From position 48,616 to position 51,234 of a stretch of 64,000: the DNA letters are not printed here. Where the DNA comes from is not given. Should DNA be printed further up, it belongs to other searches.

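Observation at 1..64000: Large over-representation of the hexamer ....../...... in all frames and in intergenic DNA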

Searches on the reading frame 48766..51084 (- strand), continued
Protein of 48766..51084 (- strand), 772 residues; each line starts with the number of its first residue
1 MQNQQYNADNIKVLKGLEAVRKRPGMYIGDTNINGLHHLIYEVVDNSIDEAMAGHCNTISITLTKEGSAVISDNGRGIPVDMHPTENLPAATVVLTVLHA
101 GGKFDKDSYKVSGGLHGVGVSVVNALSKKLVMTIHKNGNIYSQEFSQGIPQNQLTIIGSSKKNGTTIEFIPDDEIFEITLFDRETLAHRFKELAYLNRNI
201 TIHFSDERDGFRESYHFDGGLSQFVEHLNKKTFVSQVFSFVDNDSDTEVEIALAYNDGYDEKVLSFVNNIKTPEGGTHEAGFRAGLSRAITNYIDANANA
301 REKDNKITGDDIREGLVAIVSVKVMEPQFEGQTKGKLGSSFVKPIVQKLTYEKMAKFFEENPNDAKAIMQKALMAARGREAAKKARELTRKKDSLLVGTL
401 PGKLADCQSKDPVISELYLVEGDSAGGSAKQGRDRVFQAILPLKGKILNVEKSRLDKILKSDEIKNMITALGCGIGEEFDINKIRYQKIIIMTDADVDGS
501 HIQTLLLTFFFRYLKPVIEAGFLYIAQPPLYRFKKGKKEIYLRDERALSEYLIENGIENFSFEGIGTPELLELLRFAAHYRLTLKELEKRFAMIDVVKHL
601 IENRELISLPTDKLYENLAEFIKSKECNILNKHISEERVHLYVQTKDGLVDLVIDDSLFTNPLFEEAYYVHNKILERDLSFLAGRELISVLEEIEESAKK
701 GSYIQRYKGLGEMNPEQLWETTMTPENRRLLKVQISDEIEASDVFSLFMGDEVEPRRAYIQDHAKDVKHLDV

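Call 40: find_encoding_contigs(protein=P0095, flank=10000, max_places=1)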
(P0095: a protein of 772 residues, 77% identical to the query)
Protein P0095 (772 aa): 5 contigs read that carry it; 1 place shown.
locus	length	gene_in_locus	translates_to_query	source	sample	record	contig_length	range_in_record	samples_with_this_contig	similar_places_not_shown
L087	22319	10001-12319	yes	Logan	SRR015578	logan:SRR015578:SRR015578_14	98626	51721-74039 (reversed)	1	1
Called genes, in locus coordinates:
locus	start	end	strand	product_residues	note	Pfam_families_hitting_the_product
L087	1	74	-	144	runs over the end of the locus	PF11463:R-HINP1I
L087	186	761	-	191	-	PF00145:DNA_methylase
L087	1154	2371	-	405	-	PF00764:Arginosuc_synth, PF20979:Arginosuc_syn_C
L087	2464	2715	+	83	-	PF01479:S4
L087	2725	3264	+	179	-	PF01048:PNP_UDP_1 (weak)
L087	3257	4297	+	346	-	PF21016:RlmN_N, PF04055:Radical_SAM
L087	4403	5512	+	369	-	PF02677:QueH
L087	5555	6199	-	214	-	PF13462:Thioredoxin_4 (weak), PF01323:DSBA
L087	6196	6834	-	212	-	PF02511:Thy1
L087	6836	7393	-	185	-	PF02075:RuvC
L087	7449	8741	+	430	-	PF11638:DnaA_N, PF01695:IstB_IS21, PF00308:Bac_DnaA, PF01637:ATPase_2 (weak), PF00004:AAA (weak), PF08299:Bac_DnaA_C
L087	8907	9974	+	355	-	PF00712:DNA_pol3_beta, PF02767:DNA_pol3_beta_2, PF02768:DNA_pol3_beta_3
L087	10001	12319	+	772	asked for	PF02518:HATPase_c, PF00204:DNA_gyraseB, PF01751:Toprim, PF21249:GyrB_hook, PF00986:DNA_gyraseB_C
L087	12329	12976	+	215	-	PF02660:G3P_acyltransf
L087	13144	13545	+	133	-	PF18914:DUF5666 (faint)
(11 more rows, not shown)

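Call 41: find_encoding_contigs(protein=P0045, flank=10000, max_places=1)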
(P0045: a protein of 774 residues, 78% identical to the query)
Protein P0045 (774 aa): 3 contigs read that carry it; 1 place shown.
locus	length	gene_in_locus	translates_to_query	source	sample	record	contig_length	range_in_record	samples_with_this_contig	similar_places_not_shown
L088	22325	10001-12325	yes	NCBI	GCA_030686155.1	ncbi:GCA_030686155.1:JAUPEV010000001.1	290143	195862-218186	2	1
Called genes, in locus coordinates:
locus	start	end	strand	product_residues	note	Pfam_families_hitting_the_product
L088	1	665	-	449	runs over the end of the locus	PF02447:GntP_permease, PF03600:CitMHS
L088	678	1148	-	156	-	PF01842:ACT, PF22629:ACT_AHAS_ss, PF13710:ACT_5, PF10369:ALS_ss_C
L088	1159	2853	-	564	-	PF02776:TPP_enzyme_N, PF00205:TPP_enzyme_M, PF02775:TPP_enzyme_C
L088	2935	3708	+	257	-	PF03740:PdxJ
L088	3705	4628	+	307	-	PF04166:PdxA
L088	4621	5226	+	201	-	-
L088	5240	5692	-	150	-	PF03061:4HBT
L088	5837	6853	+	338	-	PF01073:3Beta_HSD, PF01370:Epimerase, PF02719:Polysacc_synt_2, PF04321:RmlD_sub_bind, PF07993:NAD_binding_4, PF16363:GDP_Man_Dehyd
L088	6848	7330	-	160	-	PF02075:RuvC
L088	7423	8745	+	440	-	PF11638:DnaA_N, PF00308:Bac_DnaA, PF01637:ATPase_2, PF01695:IstB_IS21, PF08299:Bac_DnaA_C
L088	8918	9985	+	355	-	PF00712:DNA_pol3_beta, PF02767:DNA_pol3_beta_2, PF02768:DNA_pol3_beta_3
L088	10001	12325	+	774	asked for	PF02518:HATPase_c, PF00204:DNA_gyraseB, PF01751:Toprim, PF21249:GyrB_hook (weak), PF00986:DNA_gyraseB_C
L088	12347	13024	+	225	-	PF02660:G3P_acyltransf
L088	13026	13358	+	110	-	PF02152:FolB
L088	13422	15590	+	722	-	PF07715:Plug, PF00593:TonB_dep_Rec_b-barrel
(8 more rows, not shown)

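Call 42: find_encoding_contigs(protein=P0111, flank=10000, max_places=1)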
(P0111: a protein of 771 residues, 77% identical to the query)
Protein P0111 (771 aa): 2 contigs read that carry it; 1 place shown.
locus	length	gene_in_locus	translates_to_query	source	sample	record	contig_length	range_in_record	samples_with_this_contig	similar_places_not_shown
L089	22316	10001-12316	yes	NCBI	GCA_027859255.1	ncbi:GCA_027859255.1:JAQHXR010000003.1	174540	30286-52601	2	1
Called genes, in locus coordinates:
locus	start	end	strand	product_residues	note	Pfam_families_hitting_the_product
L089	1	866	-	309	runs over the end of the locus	-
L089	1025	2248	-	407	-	PF03616:Glt_symporter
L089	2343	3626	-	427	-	PF00202:Aminotran_3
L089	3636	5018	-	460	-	PF00375:SDF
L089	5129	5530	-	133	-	-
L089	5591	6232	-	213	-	PF01323:DSBA, PF13462:Thioredoxin_4 (weak)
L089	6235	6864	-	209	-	PF02511:Thy1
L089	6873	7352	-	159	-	PF02075:RuvC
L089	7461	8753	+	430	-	PF11638:DnaA_N (weak), PF00004:AAA (faint), PF01695:IstB_IS21, PF00308:Bac_DnaA, PF01637:ATPase_2 (weak), PF13173:AAA_14 (weak), PF08299:Bac_DnaA_C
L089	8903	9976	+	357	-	PF00712:DNA_pol3_beta, PF02767:DNA_pol3_beta_2, PF02768:DNA_pol3_beta_3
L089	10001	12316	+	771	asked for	PF02518:HATPase_c, PF00204:DNA_gyraseB, PF01751:Toprim, PF21249:GyrB_hook, PF00986:DNA_gyraseB_C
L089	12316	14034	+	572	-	PF03235:GmrSD_N, PF07510:GmrSD_C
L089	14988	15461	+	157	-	-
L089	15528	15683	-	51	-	-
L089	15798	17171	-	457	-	PF03605:DcuA_DcuB, PF03606:DcuC (weak)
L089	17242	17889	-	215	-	PF02660:G3P_acyltransf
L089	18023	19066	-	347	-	PF21016:RlmN_N, PF04055:Radical_SAM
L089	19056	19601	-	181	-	PF01048:PNP_UDP_1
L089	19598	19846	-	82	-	PF01479:S4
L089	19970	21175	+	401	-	PF00764:Arginosuc_synth, PF20979:Arginosuc_syn_C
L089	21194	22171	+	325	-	PF02086:MethyltransfD12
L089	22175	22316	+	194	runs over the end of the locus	-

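Call 44: search_protein_families(library=ncbifam, proteins=[L089:21194-22171:+], max_evalue=0.001)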
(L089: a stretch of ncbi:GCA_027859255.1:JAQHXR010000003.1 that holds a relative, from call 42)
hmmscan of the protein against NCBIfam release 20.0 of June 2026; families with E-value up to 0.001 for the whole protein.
L089:21194-22171:+ (325 aa): 1 family
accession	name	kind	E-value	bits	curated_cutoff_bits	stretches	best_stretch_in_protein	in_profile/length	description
TIGR00571.1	dam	subfamily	1.3e-23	84.1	114.85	1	38-298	2-254/267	Dam family site-specific DNA-(adenine-N6)-methyltransferase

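Call 45: search_solved_structures(query=L089:21194-22171:+, max_evalue=0.001)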
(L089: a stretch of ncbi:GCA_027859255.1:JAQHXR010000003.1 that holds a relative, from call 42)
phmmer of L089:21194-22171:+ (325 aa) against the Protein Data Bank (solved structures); distinct sequences matched with E-value up to 0.001: 2.
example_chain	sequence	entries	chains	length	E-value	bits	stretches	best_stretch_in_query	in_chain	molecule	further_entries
7m6b_B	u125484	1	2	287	5.1e-14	56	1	38-296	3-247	Site-specific DNA-methyltransferase (adenine-specific)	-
2dpm_A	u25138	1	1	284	1.1e-06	32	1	34-289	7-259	PROTEIN (ADENINE-SPECIFIC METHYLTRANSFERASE DPNII 1)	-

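Call 46: find_homologous_proteins(query=L089:21194-22171:+, max_evalue=1e-10)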
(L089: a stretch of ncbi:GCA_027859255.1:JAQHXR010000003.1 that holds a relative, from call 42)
Query L089:21194-22171:+ (325 aa): 4437 proteins with E <= 1e-10 among 5229 candidates; the best 120 are listed.
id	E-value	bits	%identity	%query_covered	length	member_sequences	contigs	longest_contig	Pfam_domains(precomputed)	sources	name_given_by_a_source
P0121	1.8e-218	743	99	100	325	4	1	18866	PF02086.22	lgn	-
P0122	1.8e-202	690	90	100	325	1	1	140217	PF02086.22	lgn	-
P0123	3.9e-198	676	90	99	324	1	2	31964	PF02086.22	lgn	-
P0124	1.0e-196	671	91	97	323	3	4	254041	PF02086.22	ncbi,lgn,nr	ncbi:TPA: DNA adenine methylase [Campylobacter coli]|nr:DNA adenine methylase [Campylobacter coli] H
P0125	7.8e-195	665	91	97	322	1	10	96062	PF02086.22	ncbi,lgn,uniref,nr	ncbi:DNA adenine methylase [Campylobacter coli]|uniref:DNA adenine methylase n=1 Tax=Campylobacter c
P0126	3.1e-176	604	84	94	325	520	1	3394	PF02086.22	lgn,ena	-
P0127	4.1e-176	604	80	100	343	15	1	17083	PF02086.22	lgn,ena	-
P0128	6.8e-174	596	82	94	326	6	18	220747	PF02086.22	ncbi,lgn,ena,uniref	ncbi:DNA adenine methylase [uncultured Helicobacter sp.]|uniref:DNA adenine methylase n=1 Tax=uncult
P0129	3.8e-172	591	82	94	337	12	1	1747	PF02086.22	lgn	-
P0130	9.7e-172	589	79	98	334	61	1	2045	PF02086.22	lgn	-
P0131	1.2e-171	589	81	94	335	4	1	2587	PF02086.22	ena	-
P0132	1.2e-171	589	81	94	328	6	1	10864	PF02086.22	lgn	-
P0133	1.4e-171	589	81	94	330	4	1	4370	PF02086.22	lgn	-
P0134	3.3e-171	588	79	97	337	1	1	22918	PF02086.22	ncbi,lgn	-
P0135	4.2e-171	587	78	98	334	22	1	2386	PF02086.22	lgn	-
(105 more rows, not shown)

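Call 48: find_encoding_contigs(protein=P0001, flank=10000, max_places=1)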
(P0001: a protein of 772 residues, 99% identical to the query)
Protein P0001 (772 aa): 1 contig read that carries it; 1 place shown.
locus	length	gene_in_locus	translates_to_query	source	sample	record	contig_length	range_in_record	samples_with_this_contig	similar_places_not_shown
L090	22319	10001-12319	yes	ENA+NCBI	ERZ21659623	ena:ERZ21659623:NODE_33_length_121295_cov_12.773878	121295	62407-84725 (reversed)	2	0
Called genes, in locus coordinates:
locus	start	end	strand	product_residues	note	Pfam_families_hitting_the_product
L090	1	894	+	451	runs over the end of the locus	PF12838:Fer4_7 (faint), PF00037:Fer4 (weak), PF13237:Fer4_10 (weak), PF14697:Fer4_21, PF25160:LdpA_Fe-S-bd (weak), PF00037:Fer4 (weak), PF12837:Fer4_6 (weak), PF02906:Fe_hyd_lg_C, +4 more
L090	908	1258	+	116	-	PF02256:Fe_hyd_SSU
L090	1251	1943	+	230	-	PF01292:Ni_hydr_CYTB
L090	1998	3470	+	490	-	PF04055:Radical_SAM, PF06968:BATS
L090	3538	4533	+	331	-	PF04055:Radical_SAM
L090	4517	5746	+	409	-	PF00009:GTP_EFTU (faint), PF01926:MMR_HSR1, PF02421:FeoB_N (weak), PF03193:RsgA_GTPase (faint), PF18128:HydF_dimer, PF18133:HydF_tetramer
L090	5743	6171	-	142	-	-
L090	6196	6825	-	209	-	PF02511:Thy1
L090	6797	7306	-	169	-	PF02075:RuvC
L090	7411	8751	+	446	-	PF11638:DnaA_N, PF00308:Bac_DnaA, PF01637:ATPase_2 (weak), PF01695:IstB_IS21 (weak), PF13173:AAA_14 (weak), PF08299:Bac_DnaA_C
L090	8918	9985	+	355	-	PF00712:DNA_pol3_beta, PF02767:DNA_pol3_beta_2, PF02768:DNA_pol3_beta_3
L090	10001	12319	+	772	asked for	PF02518:HATPase_c, PF00204:DNA_gyraseB, PF01751:Toprim, PF21249:GyrB_hook (weak), PF00986:DNA_gyraseB_C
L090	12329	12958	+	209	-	PF02660:G3P_acyltransf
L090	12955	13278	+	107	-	PF02152:FolB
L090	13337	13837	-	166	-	-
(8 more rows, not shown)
